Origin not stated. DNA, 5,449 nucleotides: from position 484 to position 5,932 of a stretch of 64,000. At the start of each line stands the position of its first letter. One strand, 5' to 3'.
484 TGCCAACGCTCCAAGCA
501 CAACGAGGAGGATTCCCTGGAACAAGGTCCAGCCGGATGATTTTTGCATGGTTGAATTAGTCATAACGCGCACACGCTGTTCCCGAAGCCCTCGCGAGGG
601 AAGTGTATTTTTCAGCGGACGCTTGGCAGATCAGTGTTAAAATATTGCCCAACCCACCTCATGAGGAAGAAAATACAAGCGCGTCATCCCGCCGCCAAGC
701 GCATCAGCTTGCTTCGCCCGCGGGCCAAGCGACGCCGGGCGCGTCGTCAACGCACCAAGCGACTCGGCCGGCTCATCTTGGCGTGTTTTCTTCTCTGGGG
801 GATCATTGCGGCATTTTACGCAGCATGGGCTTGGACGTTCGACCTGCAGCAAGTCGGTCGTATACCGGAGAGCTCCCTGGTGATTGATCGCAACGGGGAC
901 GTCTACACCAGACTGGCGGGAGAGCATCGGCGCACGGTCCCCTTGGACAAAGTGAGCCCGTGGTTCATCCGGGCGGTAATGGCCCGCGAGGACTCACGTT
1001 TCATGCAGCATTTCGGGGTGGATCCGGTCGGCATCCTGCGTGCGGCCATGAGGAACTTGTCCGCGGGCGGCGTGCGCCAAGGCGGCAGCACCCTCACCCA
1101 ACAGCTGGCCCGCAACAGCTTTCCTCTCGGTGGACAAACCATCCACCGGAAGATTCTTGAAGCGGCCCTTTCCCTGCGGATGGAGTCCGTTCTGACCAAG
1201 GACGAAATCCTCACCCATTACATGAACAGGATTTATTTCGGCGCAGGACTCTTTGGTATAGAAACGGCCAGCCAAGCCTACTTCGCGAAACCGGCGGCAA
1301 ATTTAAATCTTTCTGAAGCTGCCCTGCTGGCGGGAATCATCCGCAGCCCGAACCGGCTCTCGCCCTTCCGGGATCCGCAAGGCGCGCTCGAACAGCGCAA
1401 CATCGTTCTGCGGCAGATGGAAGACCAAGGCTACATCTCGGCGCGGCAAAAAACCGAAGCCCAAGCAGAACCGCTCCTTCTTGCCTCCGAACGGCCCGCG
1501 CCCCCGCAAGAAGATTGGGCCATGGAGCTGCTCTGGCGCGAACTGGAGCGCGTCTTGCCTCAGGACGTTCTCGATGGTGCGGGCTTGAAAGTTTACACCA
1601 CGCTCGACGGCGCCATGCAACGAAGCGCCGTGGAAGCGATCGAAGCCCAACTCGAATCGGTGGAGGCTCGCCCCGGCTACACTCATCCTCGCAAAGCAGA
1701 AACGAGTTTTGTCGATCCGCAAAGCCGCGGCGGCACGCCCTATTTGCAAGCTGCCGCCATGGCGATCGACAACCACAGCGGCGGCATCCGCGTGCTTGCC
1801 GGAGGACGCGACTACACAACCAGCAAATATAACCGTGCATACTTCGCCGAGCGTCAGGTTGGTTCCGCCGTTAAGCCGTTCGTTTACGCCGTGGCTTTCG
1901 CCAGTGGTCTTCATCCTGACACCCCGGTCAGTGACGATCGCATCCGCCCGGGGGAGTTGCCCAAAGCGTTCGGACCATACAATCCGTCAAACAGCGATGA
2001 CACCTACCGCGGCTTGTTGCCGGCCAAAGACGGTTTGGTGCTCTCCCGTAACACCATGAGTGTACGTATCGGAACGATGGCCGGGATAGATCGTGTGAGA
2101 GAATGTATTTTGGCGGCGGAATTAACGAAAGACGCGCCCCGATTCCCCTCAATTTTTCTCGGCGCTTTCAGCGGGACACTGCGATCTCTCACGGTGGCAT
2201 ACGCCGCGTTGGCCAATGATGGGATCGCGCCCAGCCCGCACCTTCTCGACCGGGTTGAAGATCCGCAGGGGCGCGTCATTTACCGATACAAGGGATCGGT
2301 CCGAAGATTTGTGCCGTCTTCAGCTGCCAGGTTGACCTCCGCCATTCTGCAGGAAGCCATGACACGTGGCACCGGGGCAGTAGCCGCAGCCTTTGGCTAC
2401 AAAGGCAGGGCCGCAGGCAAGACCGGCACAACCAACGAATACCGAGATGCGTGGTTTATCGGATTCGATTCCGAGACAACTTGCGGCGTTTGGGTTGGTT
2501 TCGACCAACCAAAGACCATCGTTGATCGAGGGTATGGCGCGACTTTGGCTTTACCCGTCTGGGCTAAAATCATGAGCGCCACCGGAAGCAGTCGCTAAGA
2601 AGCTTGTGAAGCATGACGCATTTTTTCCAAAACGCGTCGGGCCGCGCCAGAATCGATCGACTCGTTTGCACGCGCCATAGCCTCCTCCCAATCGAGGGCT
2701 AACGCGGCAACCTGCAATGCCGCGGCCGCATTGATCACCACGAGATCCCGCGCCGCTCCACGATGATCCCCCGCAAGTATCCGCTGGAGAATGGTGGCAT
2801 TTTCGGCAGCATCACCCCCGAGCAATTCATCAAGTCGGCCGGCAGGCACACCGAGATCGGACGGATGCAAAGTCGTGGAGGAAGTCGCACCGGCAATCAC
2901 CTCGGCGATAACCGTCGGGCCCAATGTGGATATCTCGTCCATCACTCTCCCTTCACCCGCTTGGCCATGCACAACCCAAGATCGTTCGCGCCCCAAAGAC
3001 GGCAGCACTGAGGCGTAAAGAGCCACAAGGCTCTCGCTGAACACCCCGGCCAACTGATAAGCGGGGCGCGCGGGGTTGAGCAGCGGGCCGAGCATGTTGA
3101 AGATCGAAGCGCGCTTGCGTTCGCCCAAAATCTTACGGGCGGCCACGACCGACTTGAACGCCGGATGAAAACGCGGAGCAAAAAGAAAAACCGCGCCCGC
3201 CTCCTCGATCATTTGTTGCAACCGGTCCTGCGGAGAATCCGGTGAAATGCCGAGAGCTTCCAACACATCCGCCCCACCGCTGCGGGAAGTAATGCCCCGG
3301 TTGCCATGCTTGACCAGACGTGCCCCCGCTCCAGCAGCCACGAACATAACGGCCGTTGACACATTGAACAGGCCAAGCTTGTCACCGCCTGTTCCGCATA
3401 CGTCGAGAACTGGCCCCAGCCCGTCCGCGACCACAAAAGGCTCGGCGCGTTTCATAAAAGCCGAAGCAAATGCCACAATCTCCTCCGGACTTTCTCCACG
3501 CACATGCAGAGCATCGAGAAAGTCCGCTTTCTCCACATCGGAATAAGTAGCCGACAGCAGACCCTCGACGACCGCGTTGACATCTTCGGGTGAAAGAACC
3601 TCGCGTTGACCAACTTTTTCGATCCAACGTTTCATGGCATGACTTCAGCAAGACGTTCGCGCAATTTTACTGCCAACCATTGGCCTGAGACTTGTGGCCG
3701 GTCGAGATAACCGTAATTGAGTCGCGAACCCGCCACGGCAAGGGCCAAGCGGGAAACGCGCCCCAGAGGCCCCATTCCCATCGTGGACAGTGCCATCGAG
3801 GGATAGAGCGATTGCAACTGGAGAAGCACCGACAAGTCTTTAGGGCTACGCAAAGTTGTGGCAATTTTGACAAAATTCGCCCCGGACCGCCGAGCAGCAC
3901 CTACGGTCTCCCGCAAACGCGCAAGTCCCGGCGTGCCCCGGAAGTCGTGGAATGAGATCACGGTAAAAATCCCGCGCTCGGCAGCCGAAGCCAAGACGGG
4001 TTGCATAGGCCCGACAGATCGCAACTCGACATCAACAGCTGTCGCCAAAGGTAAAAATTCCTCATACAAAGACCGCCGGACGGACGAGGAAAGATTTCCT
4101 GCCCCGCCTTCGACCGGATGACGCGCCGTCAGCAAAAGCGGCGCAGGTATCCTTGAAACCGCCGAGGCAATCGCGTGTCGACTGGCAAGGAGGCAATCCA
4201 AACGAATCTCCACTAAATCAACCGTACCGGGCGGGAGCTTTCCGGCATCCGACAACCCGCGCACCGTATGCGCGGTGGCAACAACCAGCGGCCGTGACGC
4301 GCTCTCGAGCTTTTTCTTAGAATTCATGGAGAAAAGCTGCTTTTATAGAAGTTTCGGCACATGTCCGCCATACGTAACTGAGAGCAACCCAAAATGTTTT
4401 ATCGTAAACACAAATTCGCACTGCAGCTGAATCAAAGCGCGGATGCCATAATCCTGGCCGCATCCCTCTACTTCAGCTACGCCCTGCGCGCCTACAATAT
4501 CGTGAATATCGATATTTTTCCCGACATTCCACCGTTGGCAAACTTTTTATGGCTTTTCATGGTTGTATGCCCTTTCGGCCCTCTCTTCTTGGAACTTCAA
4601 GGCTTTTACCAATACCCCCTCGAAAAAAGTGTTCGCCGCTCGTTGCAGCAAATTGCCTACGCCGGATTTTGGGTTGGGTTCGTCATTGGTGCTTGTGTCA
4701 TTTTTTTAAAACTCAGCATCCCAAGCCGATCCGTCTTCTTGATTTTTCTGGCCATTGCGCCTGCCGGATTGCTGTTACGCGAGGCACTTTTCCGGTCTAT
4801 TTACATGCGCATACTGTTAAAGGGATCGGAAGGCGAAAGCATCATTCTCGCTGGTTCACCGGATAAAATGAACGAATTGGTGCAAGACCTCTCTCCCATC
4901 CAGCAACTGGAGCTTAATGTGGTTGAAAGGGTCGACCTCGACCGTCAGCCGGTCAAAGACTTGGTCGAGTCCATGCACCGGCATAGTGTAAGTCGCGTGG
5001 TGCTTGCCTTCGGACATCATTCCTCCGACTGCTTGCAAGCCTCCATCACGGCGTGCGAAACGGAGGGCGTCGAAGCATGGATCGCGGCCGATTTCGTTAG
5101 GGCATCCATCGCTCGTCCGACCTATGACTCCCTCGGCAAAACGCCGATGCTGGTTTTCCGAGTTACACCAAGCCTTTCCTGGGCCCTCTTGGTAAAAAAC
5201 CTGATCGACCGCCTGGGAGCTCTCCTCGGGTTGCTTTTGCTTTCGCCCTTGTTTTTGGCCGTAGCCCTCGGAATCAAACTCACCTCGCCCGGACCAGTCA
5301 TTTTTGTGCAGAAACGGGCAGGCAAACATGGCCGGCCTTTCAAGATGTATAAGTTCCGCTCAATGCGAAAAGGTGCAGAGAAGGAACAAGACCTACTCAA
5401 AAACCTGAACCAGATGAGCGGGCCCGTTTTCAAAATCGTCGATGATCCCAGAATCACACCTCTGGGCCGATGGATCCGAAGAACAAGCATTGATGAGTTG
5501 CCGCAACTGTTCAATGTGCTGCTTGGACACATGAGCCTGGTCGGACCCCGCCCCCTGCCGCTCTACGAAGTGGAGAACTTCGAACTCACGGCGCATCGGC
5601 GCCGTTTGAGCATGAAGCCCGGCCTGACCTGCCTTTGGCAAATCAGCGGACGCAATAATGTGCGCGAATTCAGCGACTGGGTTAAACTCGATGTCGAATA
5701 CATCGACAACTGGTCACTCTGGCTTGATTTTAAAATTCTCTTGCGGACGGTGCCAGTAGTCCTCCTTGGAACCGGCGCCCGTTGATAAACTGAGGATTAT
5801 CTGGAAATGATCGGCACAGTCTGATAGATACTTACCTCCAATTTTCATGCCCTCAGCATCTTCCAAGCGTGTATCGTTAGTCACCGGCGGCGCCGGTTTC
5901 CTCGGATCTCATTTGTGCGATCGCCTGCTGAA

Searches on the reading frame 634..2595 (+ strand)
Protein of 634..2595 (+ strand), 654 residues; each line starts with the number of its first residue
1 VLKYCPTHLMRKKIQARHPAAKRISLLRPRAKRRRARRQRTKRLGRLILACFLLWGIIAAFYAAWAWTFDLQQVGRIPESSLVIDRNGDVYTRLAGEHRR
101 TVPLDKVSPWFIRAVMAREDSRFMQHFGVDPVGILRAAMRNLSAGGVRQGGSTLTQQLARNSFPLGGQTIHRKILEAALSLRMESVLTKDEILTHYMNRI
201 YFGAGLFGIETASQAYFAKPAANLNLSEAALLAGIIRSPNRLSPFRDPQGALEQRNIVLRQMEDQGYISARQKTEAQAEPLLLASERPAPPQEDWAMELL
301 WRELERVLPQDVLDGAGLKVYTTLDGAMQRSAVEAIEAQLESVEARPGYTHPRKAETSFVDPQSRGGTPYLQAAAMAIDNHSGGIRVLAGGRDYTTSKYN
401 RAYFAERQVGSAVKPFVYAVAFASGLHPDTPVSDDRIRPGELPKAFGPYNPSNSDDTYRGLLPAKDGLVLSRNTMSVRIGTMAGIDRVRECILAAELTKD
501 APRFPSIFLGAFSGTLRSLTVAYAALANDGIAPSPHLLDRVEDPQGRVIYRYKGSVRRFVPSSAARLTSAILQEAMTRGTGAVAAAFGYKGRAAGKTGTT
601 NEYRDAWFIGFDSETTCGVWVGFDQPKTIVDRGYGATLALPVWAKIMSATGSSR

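Call 33: search_protein_families(library=pfam, proteins=[window:634-2595:+], max_evalue=0.001)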
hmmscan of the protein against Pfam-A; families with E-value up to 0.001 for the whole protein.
window:634-2595:+ (654 aa): 2 families
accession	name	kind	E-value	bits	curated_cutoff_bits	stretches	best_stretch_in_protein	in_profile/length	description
PF00912.28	Transgly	-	3.8e-60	202.8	27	1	90-262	4-177/178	Transglycosylase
PF00905.27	Transpeptidase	-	4.9e-20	72.4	22.1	1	374-647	2-298/299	Penicillin binding protein transpeptidase domain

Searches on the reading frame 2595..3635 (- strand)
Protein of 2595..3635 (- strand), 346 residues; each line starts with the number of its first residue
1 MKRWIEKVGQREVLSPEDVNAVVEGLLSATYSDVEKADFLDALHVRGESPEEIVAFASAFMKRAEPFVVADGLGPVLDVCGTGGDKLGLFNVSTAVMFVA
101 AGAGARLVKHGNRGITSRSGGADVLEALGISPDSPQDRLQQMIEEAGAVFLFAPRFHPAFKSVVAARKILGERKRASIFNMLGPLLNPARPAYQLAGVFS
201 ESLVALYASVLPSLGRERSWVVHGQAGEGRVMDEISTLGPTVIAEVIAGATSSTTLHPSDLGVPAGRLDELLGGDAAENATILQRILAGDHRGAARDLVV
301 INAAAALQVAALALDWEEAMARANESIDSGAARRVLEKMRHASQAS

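Call 33: search_protein_families(library=pfam, proteins=[window:2595-3635:-], max_evalue=0.001)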
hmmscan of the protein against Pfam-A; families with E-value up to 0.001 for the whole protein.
window:2595-3635:- (346 aa): 2 families
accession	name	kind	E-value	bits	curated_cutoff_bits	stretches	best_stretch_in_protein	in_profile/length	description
PF00591.27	Glycos_transf_3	-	3.9e-76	256.5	27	1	75-332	3-252/253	Glycosyl transferase family, a/b domain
PF02885.22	Glycos_trans_3N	-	4.5e-14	52.4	26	1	3-64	2-63/63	Glycosyl transferase family, helical bundle domain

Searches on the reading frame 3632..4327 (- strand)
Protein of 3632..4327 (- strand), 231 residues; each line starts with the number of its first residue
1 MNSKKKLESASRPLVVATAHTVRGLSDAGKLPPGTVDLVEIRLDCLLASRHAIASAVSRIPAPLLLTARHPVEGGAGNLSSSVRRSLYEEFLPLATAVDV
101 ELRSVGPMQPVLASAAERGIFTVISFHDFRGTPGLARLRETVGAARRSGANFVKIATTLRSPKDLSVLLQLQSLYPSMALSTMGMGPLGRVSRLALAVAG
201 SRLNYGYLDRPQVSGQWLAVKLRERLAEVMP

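Call 33: search_protein_families(library=pfam, proteins=[window:3632-4327:-], max_evalue=0.001)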
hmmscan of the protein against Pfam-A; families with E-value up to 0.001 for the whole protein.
window:3632-4327:- (231 aa): 1 family
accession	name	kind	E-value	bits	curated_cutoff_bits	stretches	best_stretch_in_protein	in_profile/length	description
PF01487.21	DHquinase_I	-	3.9e-31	109.4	22.2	1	25-224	13-228/230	Type I 3-dehydroquinase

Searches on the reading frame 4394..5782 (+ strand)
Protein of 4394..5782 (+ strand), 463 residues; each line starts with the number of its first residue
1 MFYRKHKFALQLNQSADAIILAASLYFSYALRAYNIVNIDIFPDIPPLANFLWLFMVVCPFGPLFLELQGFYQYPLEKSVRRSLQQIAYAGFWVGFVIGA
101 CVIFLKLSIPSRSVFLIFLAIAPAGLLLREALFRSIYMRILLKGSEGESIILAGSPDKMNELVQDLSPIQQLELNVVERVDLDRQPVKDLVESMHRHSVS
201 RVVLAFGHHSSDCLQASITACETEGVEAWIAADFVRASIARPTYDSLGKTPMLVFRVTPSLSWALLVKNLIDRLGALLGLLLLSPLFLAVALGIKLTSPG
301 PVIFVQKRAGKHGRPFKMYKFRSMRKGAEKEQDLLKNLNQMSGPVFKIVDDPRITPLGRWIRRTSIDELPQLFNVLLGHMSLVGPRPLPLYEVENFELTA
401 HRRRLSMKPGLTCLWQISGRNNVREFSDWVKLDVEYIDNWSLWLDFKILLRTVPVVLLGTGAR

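Call 8: search_protein_families(library=pfam, proteins=[window:4394-5782:+], max_evalue=0.01)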
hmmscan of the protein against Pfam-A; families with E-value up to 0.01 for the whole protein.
window:4394-5782:+ (463 aa): 2 families
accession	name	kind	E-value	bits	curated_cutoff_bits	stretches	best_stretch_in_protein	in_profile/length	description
PF02397.22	Bac_transf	-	6.7e-68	228.2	27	1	268-457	1-178/179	Bacterial sugar transferase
PF13727.12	CoA_binding_3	-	2.2e-06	28.3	25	1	68-223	2-166/175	CoA-binding domain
